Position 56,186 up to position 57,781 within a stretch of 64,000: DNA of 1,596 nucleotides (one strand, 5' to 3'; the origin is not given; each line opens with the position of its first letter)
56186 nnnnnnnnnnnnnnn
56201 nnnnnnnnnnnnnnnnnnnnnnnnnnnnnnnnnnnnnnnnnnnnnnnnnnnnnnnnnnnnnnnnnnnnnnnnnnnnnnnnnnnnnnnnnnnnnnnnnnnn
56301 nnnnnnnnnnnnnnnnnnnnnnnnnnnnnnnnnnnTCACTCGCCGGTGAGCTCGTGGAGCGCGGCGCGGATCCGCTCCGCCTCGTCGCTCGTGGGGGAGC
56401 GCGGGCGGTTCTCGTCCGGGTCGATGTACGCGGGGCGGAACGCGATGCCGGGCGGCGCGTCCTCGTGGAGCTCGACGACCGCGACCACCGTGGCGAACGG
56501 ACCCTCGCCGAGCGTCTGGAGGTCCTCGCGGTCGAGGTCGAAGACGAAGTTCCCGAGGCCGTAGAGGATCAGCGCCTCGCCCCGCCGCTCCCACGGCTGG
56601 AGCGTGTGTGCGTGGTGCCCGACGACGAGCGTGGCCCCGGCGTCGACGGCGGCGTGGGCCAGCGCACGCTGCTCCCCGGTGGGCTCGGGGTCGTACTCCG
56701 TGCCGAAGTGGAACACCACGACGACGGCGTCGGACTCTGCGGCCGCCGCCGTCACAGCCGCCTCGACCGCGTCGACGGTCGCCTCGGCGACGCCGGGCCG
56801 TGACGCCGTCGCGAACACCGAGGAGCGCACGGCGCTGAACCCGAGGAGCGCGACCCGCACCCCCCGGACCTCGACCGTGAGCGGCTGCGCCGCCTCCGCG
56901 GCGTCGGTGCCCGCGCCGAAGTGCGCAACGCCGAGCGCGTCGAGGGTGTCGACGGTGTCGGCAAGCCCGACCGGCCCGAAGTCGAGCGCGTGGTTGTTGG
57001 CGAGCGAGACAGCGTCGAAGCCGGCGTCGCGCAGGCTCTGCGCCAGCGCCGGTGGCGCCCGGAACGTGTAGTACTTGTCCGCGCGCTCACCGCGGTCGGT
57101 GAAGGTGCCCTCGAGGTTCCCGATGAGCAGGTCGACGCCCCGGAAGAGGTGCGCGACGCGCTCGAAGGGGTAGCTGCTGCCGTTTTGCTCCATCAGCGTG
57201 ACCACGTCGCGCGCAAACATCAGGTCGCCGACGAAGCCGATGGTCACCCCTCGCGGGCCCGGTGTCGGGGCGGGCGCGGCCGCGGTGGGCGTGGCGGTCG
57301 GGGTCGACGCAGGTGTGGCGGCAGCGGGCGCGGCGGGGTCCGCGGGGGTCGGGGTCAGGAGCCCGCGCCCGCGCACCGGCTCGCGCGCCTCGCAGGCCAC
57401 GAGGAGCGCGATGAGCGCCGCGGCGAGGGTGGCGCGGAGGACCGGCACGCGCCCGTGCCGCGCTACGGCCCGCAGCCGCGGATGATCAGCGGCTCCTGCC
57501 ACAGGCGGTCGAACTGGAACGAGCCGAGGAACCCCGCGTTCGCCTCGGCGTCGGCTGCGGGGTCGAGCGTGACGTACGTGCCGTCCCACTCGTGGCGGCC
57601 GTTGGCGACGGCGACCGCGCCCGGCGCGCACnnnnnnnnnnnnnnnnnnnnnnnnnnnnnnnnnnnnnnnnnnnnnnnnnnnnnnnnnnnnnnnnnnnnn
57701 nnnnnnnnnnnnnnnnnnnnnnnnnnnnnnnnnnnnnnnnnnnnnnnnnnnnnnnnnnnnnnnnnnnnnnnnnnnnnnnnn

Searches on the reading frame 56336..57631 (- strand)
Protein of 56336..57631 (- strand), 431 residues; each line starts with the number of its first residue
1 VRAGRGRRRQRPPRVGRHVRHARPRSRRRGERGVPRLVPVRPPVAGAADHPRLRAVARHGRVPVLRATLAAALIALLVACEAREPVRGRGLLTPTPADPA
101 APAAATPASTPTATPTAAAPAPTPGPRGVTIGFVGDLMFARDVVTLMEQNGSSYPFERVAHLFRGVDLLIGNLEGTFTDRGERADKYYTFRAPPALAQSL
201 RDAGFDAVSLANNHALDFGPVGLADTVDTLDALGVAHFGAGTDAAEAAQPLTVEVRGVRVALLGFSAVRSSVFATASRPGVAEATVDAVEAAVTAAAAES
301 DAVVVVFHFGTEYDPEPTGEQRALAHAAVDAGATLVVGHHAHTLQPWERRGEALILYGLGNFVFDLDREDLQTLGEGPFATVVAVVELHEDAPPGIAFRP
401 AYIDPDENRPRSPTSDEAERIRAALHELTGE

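Call 16: search_protein_families(library=pfam, proteins=[window:56336-57631:-])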
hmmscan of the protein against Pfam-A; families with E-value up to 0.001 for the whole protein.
window:56336-57631:- (431 aa): 1 family
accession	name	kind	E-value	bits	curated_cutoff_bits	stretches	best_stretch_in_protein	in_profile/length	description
PF09587.15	PGA_cap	-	2.9e-77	260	27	1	130-365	1-254/255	Bacterial capsule synthesis protein PGA_cap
